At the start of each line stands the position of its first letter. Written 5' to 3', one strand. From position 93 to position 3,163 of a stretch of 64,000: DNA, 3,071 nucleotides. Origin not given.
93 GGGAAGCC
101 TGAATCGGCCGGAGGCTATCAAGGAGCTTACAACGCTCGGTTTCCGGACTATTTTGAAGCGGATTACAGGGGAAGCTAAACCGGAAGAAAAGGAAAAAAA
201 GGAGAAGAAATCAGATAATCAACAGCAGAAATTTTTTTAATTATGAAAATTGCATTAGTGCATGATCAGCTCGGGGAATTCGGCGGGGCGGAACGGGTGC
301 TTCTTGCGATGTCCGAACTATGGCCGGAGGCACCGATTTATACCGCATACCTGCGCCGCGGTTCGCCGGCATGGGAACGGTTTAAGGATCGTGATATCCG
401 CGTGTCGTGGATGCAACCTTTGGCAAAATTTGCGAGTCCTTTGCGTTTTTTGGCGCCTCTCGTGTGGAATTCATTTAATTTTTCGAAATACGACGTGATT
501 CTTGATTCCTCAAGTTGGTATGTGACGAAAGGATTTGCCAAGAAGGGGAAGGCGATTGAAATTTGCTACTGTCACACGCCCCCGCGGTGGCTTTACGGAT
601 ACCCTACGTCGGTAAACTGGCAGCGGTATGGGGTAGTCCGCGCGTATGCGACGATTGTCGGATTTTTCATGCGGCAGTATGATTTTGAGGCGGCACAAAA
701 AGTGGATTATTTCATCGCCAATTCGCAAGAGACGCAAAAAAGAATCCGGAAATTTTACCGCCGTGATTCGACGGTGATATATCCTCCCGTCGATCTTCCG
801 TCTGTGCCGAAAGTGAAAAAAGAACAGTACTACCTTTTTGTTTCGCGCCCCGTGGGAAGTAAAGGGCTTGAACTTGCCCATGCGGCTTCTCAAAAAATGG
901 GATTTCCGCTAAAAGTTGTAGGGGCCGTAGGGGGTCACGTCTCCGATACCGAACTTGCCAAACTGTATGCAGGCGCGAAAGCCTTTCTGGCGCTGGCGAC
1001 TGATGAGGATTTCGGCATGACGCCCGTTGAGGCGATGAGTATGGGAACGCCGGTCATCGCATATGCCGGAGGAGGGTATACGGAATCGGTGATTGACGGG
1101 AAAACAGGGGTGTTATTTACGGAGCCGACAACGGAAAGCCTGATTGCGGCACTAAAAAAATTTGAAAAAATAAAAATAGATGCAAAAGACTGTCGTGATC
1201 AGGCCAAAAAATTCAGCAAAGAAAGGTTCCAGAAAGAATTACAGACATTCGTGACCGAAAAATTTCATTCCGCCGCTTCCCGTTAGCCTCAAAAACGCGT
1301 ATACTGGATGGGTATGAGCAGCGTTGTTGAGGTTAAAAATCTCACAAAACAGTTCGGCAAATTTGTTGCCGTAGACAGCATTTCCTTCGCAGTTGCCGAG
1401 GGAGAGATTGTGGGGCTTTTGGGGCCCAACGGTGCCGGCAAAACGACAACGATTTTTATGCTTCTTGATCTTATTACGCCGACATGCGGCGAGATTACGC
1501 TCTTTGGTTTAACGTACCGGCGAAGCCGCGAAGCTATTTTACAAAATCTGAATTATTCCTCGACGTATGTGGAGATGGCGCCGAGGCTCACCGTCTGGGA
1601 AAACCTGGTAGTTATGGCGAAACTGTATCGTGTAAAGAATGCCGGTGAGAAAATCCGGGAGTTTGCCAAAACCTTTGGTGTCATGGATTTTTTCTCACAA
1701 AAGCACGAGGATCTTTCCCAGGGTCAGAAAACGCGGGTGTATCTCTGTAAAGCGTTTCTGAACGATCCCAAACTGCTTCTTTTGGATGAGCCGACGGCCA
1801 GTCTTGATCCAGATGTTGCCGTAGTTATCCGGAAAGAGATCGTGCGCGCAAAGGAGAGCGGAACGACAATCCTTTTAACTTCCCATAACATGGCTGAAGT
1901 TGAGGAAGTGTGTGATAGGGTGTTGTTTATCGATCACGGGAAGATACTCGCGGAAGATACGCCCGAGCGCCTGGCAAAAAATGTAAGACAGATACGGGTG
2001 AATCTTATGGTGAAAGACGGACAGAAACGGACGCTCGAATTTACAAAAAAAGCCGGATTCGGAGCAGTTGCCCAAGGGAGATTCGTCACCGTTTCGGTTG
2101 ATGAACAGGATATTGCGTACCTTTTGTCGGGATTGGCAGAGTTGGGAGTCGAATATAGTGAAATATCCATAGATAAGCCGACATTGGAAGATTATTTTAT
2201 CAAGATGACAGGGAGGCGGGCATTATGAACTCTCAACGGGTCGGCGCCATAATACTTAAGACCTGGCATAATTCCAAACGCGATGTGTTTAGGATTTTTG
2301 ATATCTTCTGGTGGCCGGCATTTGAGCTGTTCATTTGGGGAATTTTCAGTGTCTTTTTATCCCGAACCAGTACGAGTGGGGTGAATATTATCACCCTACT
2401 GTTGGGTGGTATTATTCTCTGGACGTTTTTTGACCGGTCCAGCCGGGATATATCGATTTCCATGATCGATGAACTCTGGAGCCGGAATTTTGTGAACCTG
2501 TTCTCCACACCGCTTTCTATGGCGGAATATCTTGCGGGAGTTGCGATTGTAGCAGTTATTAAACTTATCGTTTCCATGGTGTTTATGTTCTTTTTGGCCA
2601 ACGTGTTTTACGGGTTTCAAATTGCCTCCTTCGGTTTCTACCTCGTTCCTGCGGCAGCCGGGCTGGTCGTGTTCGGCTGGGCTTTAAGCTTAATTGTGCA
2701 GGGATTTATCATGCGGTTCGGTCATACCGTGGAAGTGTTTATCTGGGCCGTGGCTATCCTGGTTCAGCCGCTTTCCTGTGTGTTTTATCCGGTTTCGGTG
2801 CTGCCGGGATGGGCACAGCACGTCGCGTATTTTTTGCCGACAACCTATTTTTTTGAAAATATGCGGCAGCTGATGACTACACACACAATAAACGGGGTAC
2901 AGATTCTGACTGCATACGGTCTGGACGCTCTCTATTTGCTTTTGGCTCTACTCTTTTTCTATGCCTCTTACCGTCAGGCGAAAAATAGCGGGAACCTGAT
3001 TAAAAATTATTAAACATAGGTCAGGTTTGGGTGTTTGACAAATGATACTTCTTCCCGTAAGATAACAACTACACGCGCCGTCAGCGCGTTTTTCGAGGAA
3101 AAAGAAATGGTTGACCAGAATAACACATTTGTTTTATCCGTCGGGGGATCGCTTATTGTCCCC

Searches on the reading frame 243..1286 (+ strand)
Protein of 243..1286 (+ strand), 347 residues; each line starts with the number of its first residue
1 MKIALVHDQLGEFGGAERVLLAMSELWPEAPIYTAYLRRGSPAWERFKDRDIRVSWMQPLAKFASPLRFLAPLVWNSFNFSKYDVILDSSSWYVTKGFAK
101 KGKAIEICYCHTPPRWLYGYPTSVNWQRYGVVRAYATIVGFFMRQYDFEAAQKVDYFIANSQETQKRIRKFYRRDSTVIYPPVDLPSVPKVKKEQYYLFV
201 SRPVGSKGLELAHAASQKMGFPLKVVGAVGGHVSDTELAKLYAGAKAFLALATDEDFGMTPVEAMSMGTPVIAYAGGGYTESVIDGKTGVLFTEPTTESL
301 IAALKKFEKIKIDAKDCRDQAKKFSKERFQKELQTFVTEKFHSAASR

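Call 88: search_protein_families(library=pfam, proteins=[window:243-1286:+], max_evalue=0.01)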
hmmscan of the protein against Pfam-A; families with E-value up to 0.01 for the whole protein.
window:243-1286:+ (347 aa): 6 families
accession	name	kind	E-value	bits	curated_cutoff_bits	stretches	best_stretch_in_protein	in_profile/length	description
PF00534.26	Glycos_transf_1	-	8.5e-23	81.2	26.4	1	230-323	78-171/172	Glycosyl transferases group 1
PF13692.12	Glyco_trans_1_4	-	7.2e-14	52.7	27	1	210-306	48-138/142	Glycosyl transferases group 1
PF13439.12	Glyco_transf_4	-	1.8e-09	38.3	28.5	1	13-185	1-168/170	Glycosyltransferase Family 4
PF13524.12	Glyco_trans_1_2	-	4.6e-07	30.3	25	1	213-322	7-126/144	Glycosyl transferase-like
PF20706.3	GT4-conflict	-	0.0004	19.9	26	1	235-282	272-319/385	Family 4 Glycosyltransferase in conflict systems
PF01142.23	TruD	-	0.0054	16.1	27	1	119-172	160-215/412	tRNA pseudouridine synthase D (TruD)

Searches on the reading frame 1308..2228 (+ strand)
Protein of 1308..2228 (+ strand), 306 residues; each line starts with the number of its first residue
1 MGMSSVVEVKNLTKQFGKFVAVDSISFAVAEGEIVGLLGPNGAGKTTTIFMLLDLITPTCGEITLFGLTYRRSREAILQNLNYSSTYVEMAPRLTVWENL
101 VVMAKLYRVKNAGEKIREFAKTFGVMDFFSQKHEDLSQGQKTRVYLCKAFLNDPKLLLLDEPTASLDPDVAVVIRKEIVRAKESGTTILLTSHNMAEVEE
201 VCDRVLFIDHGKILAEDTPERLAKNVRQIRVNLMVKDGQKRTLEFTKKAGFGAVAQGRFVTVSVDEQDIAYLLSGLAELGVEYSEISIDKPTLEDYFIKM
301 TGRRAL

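Call 88: search_protein_families(library=pfam, proteins=[window:1308-2228:+], max_evalue=0.01)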
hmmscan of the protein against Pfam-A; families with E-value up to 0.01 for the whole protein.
window:1308-2228:+ (306 aa): 3 families
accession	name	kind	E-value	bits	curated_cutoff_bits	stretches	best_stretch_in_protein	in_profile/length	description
PF00005.33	ABC_tran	-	1.8e-29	103.5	25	1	23-164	2-137/137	ABC transporter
PF13304.12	AAA_21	-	1.9e-11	45.1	27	1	135-198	237-303/304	AAA domain, putative AbiEii toxin, Type IV TA system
PF19993.5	DO-GTPase2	-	0.0035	17.5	27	1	34-57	2-25/226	Double-GTPase 2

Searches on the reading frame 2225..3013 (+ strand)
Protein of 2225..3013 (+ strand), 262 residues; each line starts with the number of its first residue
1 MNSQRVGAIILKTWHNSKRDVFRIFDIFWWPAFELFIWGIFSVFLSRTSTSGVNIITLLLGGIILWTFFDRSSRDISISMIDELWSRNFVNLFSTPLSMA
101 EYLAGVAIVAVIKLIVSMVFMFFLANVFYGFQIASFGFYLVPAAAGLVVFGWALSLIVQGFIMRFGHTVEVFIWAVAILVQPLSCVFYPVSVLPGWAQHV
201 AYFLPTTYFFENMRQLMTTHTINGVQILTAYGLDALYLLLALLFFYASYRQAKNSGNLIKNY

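Call 88: search_protein_families(library=pfam, proteins=[window:2225-3013:+], max_evalue=0.01)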
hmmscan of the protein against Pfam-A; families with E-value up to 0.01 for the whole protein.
window:2225-3013:+ (262 aa): 2 families
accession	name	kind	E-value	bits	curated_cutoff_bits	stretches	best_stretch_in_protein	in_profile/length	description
PF01061.29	ABC2_membrane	-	2.4e-09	37.5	26.9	1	20-217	13-210/211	ABC-2 type transporter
PF12698.13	ABC2_membrane_3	-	0.0002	21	31.6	1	76-244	180-344/347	ABC-2 family transporter protein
